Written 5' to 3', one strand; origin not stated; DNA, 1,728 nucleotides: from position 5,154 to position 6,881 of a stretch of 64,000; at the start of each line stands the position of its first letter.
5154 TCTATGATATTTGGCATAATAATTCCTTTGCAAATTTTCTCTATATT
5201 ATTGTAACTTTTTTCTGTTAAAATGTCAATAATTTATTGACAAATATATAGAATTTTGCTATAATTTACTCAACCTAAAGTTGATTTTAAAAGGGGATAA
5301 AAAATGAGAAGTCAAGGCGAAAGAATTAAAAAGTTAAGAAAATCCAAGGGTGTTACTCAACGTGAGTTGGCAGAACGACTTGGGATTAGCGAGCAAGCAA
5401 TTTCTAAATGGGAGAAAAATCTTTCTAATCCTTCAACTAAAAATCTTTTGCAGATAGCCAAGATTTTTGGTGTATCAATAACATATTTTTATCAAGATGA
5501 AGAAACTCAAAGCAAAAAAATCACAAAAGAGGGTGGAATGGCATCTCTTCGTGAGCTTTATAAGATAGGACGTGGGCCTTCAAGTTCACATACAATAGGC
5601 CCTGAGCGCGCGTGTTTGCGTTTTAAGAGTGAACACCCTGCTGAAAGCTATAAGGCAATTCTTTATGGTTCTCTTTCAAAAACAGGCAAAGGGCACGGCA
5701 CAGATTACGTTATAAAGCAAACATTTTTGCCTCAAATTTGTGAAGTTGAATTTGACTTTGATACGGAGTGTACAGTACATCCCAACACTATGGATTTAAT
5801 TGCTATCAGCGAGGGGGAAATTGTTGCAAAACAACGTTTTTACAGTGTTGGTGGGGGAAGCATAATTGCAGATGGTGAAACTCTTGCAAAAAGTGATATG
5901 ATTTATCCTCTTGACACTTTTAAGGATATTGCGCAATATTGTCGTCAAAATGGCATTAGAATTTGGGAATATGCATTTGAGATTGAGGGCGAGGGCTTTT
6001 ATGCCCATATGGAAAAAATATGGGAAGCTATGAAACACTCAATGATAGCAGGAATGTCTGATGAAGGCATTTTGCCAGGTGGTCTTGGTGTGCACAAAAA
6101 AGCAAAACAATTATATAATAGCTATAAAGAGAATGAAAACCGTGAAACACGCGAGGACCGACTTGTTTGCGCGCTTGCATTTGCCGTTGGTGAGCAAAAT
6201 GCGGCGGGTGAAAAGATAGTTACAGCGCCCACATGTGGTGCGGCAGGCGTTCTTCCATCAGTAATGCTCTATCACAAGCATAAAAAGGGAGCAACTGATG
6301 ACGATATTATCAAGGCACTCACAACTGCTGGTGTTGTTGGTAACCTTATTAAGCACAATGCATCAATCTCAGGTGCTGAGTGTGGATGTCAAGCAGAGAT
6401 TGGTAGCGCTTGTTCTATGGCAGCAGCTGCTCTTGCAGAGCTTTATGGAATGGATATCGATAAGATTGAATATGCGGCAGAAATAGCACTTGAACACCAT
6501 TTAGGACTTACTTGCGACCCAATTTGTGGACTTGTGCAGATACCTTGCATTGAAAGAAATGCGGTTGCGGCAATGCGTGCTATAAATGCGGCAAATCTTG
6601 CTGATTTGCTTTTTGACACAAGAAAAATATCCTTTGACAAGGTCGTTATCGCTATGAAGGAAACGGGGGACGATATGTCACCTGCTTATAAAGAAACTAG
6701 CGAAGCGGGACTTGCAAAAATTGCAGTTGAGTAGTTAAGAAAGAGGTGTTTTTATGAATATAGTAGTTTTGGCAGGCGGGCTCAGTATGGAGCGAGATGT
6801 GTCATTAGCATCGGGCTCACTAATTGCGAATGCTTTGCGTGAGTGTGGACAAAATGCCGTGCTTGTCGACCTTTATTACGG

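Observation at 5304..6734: XRE HTH fused to an intact Fe-S L-serine dehydratase: candidate trigger enzyme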

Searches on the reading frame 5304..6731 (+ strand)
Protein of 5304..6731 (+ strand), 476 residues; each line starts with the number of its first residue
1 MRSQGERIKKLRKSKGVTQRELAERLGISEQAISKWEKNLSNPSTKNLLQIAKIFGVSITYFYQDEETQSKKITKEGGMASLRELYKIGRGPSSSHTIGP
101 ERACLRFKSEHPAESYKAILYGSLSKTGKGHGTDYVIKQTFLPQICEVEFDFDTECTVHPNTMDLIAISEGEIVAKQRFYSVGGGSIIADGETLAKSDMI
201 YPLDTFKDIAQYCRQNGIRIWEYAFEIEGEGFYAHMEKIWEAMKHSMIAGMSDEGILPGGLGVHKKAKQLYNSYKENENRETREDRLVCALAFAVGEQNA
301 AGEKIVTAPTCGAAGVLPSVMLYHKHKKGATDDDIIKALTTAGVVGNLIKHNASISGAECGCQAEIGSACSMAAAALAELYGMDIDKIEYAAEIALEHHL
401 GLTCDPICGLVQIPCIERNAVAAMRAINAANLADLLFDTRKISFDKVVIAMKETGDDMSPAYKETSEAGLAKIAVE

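Call 3: search_protein_families(library=pfam, proteins=[window:5304-6731:+], max_evalue=0.01)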
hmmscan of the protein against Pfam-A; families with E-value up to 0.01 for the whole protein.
window:5304-6731:+ (476 aa): 16 families
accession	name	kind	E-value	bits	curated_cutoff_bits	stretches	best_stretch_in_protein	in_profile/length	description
PF03313.21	SDH_alpha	-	7.5e-77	258.9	26.4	1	230-471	24-260/260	Serine dehydratase alpha chain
PF03315.21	SDH_beta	-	3.7e-23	83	26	2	81-135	1-62/155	Serine dehydratase beta chain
PF01381.28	HTH_3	-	6.9e-20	71.3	23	1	8-62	1-55/55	Helix-turn-helix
PF12844.13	HTH_19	-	2.1e-16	60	30.2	1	5-65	1-61/64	Helix-turn-helix domain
PF13560.12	HTH_31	-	2e-09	38.1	27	1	5-58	3-57/64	Helix-turn-helix domain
PF13443.12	HTH_26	-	2e-08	34.8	22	1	7-59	1-54/63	Cro/C1-type HTH DNA-binding domain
PF07022.19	Phage_CI_repr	-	8.2e-08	32.9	22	1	7-62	2-57/65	Bacteriophage CI repressor helix-turn-helix domain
PF13384.12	HTH_23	-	6e-06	26.4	24.6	1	6-38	6-39/50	Homeodomain-like domain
PF13518.12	HTH_28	-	5e-05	23.7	25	1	14-39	10-35/52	Helix-turn-helix domain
PF04545.22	Sigma70_r4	-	0.00022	21.1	24.1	1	11-38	15-42/50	Sigma-70, region 4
PF08279.18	HTH_11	-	0.00025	21.3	25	1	8-35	6-34/55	HTH domain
PF15943.11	YdaS_toxin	-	0.00047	20.3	30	1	19-55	11-47/65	Bacterial toxin YdaS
PF13412.12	HTH_24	-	0.0011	18.9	21.9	1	13-34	14-35/48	Winged helix-turn-helix DNA-binding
PF04967.18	HTH_10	-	0.0019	18.4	23.1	0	15-35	22-42/53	HTH DNA binding domain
PF13744.12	HTH_37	-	0.0027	17.9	27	0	7-59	22-75/80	Helix-turn-helix domain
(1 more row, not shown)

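Call 4: search_protein_families(library=ncbifam, proteins=[window:5304-6731:+], max_evalue=0.01)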
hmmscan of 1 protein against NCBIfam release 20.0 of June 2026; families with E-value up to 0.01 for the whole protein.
window:5304-6731:+ (476 aa): 30 families (the best 25 are shown)
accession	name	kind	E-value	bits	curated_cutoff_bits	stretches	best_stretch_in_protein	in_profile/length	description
TIGR00720.1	sda_mono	equivalog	7.1e-120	401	345.1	2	147-472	110-448/450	L-serine ammonia-lyase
NF011598.0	PRK15023.1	equivalog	1.6e-83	281.2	942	2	155-471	119-448/454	L-serine ammonia-lyase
NF011614.0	PRK15040.1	equivalog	2.2e-82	277.5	873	2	157-472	121-449/454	L-serine ammonia-lyase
TIGR00718.1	sda_alpha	equivalog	3.6e-51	174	243.2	1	264-472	68-275/300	L-serine ammonia-lyase, iron-sulfur-dependent, subunit alpha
NF041951.1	phage_RstR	subfamily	1.6e-15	57.3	80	1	5-72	4-71/108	RstR family transcriptional repressor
NF052239.1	antitox_spr1629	equivalog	7.4e-15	54.9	335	1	5-75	4-74/377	spr1629 family repressor/antitoxin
NF007257.0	PRK09706.1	subfamily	1.5e-11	44.3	101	1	4-74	6-77/135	transcriptional repressor DicA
NF007408.0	PRK09943.1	equivalog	2.1e-10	40.5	211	1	3-70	7-74/185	HTH-type transcriptional regulator PuuR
NF047948.1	male_kill_WMK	equivalog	1.5e-09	37.8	300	1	3-72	162-231/300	WO male-killing family protein Wmk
NF006015.0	PRK08154.1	subfamily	1e-08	34.8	204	1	4-73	31-100/314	anaerobic benzoate catabolism transcriptional regulator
TIGR03830.1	CxxCG_CxxCG_HTH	subfamily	2.4e-08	33.8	61.8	1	5-50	67-114/127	type II TA system antitoxin MqsA family protein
TIGR03070.1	couple_hipB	subfamily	3.1e-08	33.4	71.65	1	5-58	4-57/58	type II toxin-antitoxin system Y4mF family antitoxin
TIGR00270.2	TIGR00270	equivalog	1.4e-07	31.4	110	1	5-73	77-145/159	multiprotein bridging factor aMBF1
NF041575.1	antitoxPezA_Strep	equivalog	1.9e-07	31.2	290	1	5-60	3-58/158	type II toxin-antitoxin system antitoxin PezA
NF038139.1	Reg_Aceta_RamB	equivalog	2.3e-07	29.8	700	1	5-69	4-68/465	acetate metabolism transcriptional regulator RamB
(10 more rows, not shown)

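Call 5: find_homologous_proteins(query=window:5304-6731:+, max_evalue=0.00001)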
Query window:5304-6731:+ (476 aa): 8000 proteins with E <= 0.00001 among 8000 candidates; the best 120 are listed.
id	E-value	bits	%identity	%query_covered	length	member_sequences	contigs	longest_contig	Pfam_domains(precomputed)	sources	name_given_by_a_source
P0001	0.0e+0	1022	95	100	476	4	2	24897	PF12844.14,PF03315.22,PF03313.22,PF01381.29,PF07022.20,PF13560.13,PF13443.13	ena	-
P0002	3.8e-297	1003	93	100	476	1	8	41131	PF12844.14,PF03315.22,PF13384.13,PF03313.22,PF01381.29,PF07022.20,PF13560.13,PF13443.13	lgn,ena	-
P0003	8.4e-295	996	92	100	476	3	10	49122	PF12844.14,PF03315.22,PF13384.13,PF03313.22,PF01381.29,PF07022.20,PF13560.13,PF13443.13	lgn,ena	-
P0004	3.1e-294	994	91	100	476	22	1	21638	PF12844.14,PF03315.22,PF13384.13,PF03313.22,PF01381.29,PF07022.20,PF13560.13,PF13443.13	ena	-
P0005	1.4e-293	992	91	100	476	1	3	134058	PF12844.14,PF03315.22,PF13384.13,PF03313.22,PF01381.29,PF07022.20,PF13560.13,PF13443.13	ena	-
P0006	1.5e-293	991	91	100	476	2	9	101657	PF12844.14,PF03315.22,PF13384.13,PF03313.22,PF01381.29,PF07022.20,PF13560.13,PF13443.13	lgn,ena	-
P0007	1.6e-293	991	91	100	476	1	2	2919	PF12844.14,PF03315.22,PF13384.13,PF03313.22,PF01381.29,PF07022.20,PF13560.13,PF13443.13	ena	-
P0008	1.6e-293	991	91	100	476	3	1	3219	PF12844.14,PF03315.22,PF13384.13,PF03313.22,PF01381.29,PF07022.20,PF13560.13,PF13443.13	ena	-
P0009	2.2e-293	991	91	100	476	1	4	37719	PF12844.14,PF03315.22,PF13384.13,PF03313.22,PF01381.29,PF07022.20,PF13560.13,PF13443.13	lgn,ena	-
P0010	7.0e-293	989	91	100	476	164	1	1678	PF12844.14,PF03315.22,PF03313.22,PF01381.29,PF07022.20,PF13560.13,PF13443.13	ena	-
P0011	1.1e-292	989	90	100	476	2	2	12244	PF13412.13,PF12844.14,PF03315.22,PF13384.13,PF03313.22,PF13518.13,PF01381.29,PF04545.23,PF07022.20,PF13560.13,PF13443.13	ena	-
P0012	1.5e-291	985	90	100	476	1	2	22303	PF13412.13,PF12844.14,PF03315.22,PF13384.13,PF03313.22,PF13518.13,PF01381.29,PF04545.23,PF07022.20,PF13560.13,PF13443.13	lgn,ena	-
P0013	1.5e-291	985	90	100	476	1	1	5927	PF12844.14,PF03315.22,PF13384.13,PF03313.22,PF01381.29,PF07022.20,PF13560.13,PF13443.13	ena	-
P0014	1.7e-291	985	91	100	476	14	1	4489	PF12844.14,PF03315.22,PF13384.13,PF03313.22,PF01381.29,PF07022.20,PF13560.13,PF13443.13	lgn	-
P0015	4.0e-291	983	90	100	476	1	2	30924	PF13412.13,PF12844.14,PF03315.22,PF13384.13,PF03313.22,PF13518.13,PF01381.29,PF04545.23,PF07022.20,PF13560.13,PF13443.13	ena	-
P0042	9.9e-278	939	86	100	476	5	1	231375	PF12844.14,PF03315.22,PF03313.22,PF01381.29,PF07022.20,PF13560.13,PF13443.13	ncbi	ncbi:MAG: L-serine ammonia-lyase [Eubacteriales bacterium]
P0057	3.3e-196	671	64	99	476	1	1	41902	PF12844.14,PF03315.22,PF03313.22,PF01381.29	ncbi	-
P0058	7.6e-196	669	63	100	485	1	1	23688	PF12844.14,PF03315.22,PF03313.22,PF01381.29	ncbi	-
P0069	3.9e-194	664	64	99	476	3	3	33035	PF12844.14,PF03315.22,PF03313.22,PF01381.29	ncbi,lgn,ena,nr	ncbi:MAG: L-serine ammonia-lyase [Clostridia bacterium]|nr:L-serine ammonia-lyase [Clostridia bacter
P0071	8.7e-194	663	63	99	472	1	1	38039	PF12844.14,PF03315.22,PF03313.22,PF01381.29,PF13560.13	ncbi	-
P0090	2.6e-192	658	64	99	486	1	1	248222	PF12844.14,PF03315.22,PF03313.22,PF01381.29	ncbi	-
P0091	3.0e-192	658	62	99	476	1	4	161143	PF12844.14,PF03315.22,PF03313.22,PF01381.29,PF13560.13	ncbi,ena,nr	ncbi:MAG: L-serine ammonia-lyase, iron-sulfur-dependent, subunit alpha [Clostridia bacterium]|nr:L-s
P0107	7.6e-191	653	62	99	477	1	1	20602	PF12844.14,PF03315.22,PF03313.22,PF01381.29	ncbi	-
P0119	3.4e-190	651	61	99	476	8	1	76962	PF12844.14,PF03315.22,PF03313.22,PF01381.29,PF13560.13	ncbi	-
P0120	4.2e-190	650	62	98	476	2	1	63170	PF12844.14,PF03315.22,PF03313.22,PF01381.29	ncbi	-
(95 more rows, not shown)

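Call 6: search_solved_structures(query=window:5304-6731:+, max_evalue=0.001, show_alignments=2)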
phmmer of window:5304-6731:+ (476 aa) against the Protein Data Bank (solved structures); distinct sequences matched with E-value up to 0.001: 20.
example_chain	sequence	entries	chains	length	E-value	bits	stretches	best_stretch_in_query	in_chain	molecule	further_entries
4rqo_A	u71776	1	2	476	2.6e-76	260.5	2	159-471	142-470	L-serine dehydratase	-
9sf2_A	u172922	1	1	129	5e-12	48.6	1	4-71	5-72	Transcriptional regulator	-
2iqq_A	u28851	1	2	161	1.7e-09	40.2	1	80-138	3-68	Iron, Sulfur-Dependent L-serine dehydratase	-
7t8i_A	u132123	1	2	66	6.5e-08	35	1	3-62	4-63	Phage element (ICEBs1)transcriptional regulator (Xre family)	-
2iaf_A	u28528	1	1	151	2.6e-07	33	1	88-138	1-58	Hypothetical protein sdhL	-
1adr_A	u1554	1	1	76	7.6e-07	31.5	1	4-69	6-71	P22 C2 REPRESSOR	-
5tn0_A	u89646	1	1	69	1.1e-06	31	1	5-66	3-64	HTH-type transcriptional regulator SinR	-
3qq6_A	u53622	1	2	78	1.3e-06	30.7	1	5-66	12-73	HTH-type transcriptional regulator sinR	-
2r1j_L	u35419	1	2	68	1.8e-06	30.3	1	4-62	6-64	Repressor protein C2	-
3jxb_C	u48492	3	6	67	1.8e-06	30.3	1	4-62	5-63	Repressor protein C2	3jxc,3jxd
1b0n_A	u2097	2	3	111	2.5e-06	29.8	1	5-67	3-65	PROTEIN (SINR PROTEIN) | HTH-TYPE TRANSCRIPTIONAL REGULATOR SINR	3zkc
8tac_A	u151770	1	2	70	2.5e-06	29.8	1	4-58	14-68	DBP48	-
9k3w_A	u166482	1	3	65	5e-06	28.8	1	6-66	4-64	Transcriptional regulator, PbsX family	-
2mez_A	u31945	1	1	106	3.6e-05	26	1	8-91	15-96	Multiprotein Bridging Factor (MBP-like)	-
7t5u_A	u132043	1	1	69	9e-05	24.7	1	4-65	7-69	Helix-turn-helix domain-containing protein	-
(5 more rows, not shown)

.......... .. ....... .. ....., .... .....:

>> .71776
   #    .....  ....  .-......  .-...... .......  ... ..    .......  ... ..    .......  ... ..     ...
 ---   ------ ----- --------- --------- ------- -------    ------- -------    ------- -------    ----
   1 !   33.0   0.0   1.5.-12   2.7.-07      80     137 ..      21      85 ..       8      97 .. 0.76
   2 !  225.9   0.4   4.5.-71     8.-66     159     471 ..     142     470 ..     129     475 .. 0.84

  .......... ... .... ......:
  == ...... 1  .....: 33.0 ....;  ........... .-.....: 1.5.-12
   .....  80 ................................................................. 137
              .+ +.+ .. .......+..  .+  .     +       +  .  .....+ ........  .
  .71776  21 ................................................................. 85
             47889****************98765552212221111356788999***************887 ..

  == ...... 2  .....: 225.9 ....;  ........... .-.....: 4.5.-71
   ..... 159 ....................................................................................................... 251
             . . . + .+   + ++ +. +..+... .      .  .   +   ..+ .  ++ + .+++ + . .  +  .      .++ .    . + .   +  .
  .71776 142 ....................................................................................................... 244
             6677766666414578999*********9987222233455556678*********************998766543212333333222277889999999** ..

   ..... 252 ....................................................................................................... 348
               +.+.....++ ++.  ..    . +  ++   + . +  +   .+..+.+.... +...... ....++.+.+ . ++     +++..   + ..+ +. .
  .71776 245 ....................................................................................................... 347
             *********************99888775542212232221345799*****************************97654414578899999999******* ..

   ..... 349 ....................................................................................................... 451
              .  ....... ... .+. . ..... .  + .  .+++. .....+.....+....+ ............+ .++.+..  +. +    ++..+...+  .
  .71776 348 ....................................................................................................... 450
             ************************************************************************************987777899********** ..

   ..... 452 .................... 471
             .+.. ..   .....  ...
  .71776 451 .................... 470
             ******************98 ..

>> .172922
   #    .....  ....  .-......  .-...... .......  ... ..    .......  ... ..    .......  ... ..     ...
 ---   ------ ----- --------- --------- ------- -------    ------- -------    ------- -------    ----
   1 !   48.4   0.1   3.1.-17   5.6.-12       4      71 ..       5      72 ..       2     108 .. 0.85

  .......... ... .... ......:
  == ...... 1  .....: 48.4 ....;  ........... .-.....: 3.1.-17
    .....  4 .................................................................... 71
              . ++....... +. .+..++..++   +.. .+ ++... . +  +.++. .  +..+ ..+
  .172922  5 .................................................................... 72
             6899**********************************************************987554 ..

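Call 10: find_related_loci(query=window:5304-6731:+, collection=genome_contigs, flank=4000)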
Query window:5304-6731:+ (476 aa) in genome_contigs; peptide patterns used: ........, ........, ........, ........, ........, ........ (x = any residue, [..] = any of these).
89 stretches matched a pattern; 48 encode a relative of the query (tblastn E <= 1e-3); 44 distinct loci.
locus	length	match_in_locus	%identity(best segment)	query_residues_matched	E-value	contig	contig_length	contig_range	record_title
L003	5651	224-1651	95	1-476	0e+0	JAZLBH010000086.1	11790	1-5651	MAG: Eubacteriales bacterium isolate T1900045064_TC20190058.MAGScoT_cleanbin_000054 SGB_4588_k141_2696128, whole genome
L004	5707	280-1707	94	1-476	0e+0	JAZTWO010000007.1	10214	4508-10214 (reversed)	MAG: Eubacteriales bacterium isolate T1900045333_YK20190022.MAGScoT_cleanbin_000015 SGB_6553_k141_1537411, whole genome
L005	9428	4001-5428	93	1-476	0e+0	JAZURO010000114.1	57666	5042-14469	MAG: Eubacteriales bacterium isolate T1900044851_TS20190317.MAGScoT_cleanbin_000019 SGB_3023_k141_1543028, whole genome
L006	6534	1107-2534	92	1-476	0e+0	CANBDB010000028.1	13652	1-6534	MAG TPA_asm: uncultured Clostridia bacterium isolate SRR15429246_bin.2_metawrap_v1.3_MAG genome assembly, contig: NODE.3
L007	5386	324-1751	93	1-476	0e+0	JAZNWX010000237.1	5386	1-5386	MAG: Eubacteriales bacterium isolate T1900044781_TS20190247.MAGScoT_cleanbin_000053 SGB_2559_k141_507870, whole genome s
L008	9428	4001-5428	89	1-476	0e+0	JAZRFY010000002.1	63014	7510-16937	MAG: Eubacteriales bacterium isolate T1900045494_YK20190188.MAGScoT_cleanbin_000013 SGB_7405_k141_1002025, whole genome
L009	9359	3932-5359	89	1-476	0e+0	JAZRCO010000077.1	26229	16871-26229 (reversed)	MAG: Eubacteriales bacterium isolate T1900045512_YK20190206.MAGScoT_cleanbin_000055 SGB_7575_k141_3552380, whole genome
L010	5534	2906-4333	91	1-476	0e+0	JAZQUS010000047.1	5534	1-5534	MAG: Eubacteriales bacterium isolate T1900045180_TC20190176.MAGScoT_cleanbin_000012 SGB_5227_k141_2610007, whole genome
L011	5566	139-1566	89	1-476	0e+0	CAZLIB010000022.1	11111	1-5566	MAG TPA_asm: uncultured Lachnospiraceae bacterium isolate SRP315200_co1_902 genome assembly, contig: NODE_12928_length_1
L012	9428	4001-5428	89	1-476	0e+0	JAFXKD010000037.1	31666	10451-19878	MAG: Clostridia bacterium isolate RGIG6488 Sheep_Rectum.Co__c2491984, whole genome shotgun sequence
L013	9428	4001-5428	86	1-476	0e+0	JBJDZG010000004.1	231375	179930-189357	MAG: Eubacteriales bacterium isolate PUNG01_bin.013 NODE_11_length_231375_cov_21.500497, whole genome shotgun sequence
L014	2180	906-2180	90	1-425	0e+0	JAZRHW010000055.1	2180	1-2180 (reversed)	MAG: Eubacteriales bacterium isolate T1900045478_YK20190172.MAGScoT_cleanbin_000049 SGB_7293_k141_2644568, whole genome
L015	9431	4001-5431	80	1-476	0e+0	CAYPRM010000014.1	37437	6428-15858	MAG TPA_asm: uncultured Lachnospiraceae bacterium isolate SRP350583_co2_422 genome assembly, contig: NODE_1388_length_37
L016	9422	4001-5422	89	1-474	0e+0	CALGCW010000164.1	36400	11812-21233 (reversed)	MAG TPA_asm: uncultured Clostridia bacterium isolate SRR6425794_bin.80_CONCOCT_v1.1_MAG genome assembly, contig: ERZ1767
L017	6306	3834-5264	77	1-476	0e+0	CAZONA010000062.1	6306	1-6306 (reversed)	MAG TPA_asm: uncultured Lachnospiraceae bacterium isolate SRP225648_co1_355 genome assembly, contig: NODE_31700_length_6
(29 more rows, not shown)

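Call 43: predict_structure(alignment_id=A1)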
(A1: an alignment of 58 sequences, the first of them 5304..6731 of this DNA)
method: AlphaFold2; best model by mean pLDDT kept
length: 476 residues; sequences in the alignment: 58
mean_pLDDT: 82.9   pTM: 0.77
mean pLDDT of the five models: 82.9, 82.8, 80.0, 79.7, 79.6
residues with pLDDT >= 90: 225; 70-90: 167; 50-70: 44; < 50: 40
segments of 3 or more residues with pLDDT < 50: 66-75, 356-360, 402-412, 464-476
pLDDT, mean of each block of 10 residues (from residue 1): 77 88 92 89 86 78 57 58 89 81 96 97 75 87 95 81 95 96 82 79 95 98 97 97 94 83 86 86 92 90 79 86 95 98 93 55 75 97 96 85 39 67 90 88 84 64 41 36
secondary structure, 60 per line:
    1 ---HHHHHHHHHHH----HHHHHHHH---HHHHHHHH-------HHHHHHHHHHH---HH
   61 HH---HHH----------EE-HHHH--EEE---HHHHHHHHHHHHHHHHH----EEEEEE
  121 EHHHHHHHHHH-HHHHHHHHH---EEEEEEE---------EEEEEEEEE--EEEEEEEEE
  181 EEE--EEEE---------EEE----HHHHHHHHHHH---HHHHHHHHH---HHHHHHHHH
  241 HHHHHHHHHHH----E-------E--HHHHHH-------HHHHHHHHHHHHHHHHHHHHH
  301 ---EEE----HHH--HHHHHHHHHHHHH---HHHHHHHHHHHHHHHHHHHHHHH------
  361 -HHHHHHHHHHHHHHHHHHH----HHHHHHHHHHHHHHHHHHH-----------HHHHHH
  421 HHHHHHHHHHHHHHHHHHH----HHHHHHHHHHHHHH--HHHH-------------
elements in order: H4-14 H19-26 H30-37 H45-55 H59-62 H82-85 E88-90 H94-110 E115-121 H122-131 H133-141 E145-151 E161-169 E172-183 E186-189 E199-201 H206-216 H220-228 H232-251 H267-272 H280-300 E304-306 H316-328 H332-354 H362-380 H385-403 H415-439 H444-457 H460-463

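Call 49: fold_search(model_id=the predicted structure, library=pdb)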
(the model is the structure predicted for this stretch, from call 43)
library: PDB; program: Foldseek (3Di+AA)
matches with E <= 10: 704; with E <= 0.001: 10
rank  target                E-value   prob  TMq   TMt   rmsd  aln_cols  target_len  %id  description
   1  4rqo_A                4.6e-24  1.00  0.67  0.72   4.5       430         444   36  Crystal structure of L-Serine Dehydratase from Legionella pneumophila (released 2014-11-19)
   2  4rqo_B                1.2e-22  1.00  0.67  0.71   4.7       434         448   34  Crystal structure of L-Serine Dehydratase from Legionella pneumophila (released 2014-11-19)
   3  9fyi_A                4.3e-07  1.00  0.46  0.57   6.2       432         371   11  [4Fe-4S] Cluster-Containing L-Cysteine Desulfidase CyuA from Methanococcus maripaludis (released 2025-07-16)
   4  9fsl_B                5.8e-07  1.00  0.44  0.55   7.0       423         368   11  Crystal structure of CyuA from Methanococcus maripaludis with [2Fe-2S] clusters solved by Fe-SAD (released 2025-07-02)
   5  9fsl_A                1.4e-06  1.00  0.41  0.51   8.1       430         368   10  Crystal structure of CyuA from Methanococcus maripaludis with [2Fe-2S] clusters solved by Fe-SAD (released 2025-07-02)
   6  9fyi_B                1.7e-06  1.00  0.44  0.55   6.4       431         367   11  [4Fe-4S] Cluster-Containing L-Cysteine Desulfidase CyuA from Methanococcus maripaludis (released 2025-07-16)
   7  9he2_A                6.1e-06  1.00  0.41  0.48   8.1       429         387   10  Crystal structure of CyuA C289A mutant from Methanococcus maripaludis with [4Fe-4S] clusters in complex with ethylene  (released 2025-11-05)
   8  9he0_A                6.4e-06  1.00  0.45  0.53   7.6       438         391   10  Crystal structure of CyuA C289A mutant from Methanococcus maripaludis with [4Fe-4S] clusters in complex with glycerol (released 2025-11-05)
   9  9he0_B                7.7e-06  1.00  0.42  0.49   7.9       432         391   11  Crystal structure of CyuA C289A mutant from Methanococcus maripaludis with [4Fe-4S] clusters in complex with glycerol (released 2025-11-05)
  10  9he2_B                1.2e-05  1.00  0.42  0.50   7.7       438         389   11  Crystal structure of CyuA C289A mutant from Methanococcus maripaludis with [4Fe-4S] clusters in complex with ethylene  (released 2025-11-05)
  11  2iaf                  1.4e-03  1.00  0.19  0.59   3.2       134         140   26  Crystal structure of a fragment (residues 11 to 161) of L-serine dehydratase from Legionella pneumophila (released 2006-10-10)
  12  2iqq_A                2.4e-03  1.00  0.19  0.58   3.2       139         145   25  The Crystal Structure of Iron, Sulfur-Dependent L-serine dehydratase from Legionella pneumophila subsp. pneumophila (released 2006-11-14)
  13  3jxb_C                4.9e-03  1.00  0.13  0.85   1.1        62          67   35  Crystal structure of the P22 c2 repressor protein in complex with synthetic operator 9C (released 2010-01-19)
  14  9sf2_A                5.2e-03  1.00  0.14  0.52   2.7        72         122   40  Phage Phi106 repressor in complex with AimX (released 2026-01-14)
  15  6jq1_A                6.5e-03  1.00  0.13  0.47  10.2        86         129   26  Crystal Structure of DdrO from Deinococcus geothermalis (released 2019-08-28)
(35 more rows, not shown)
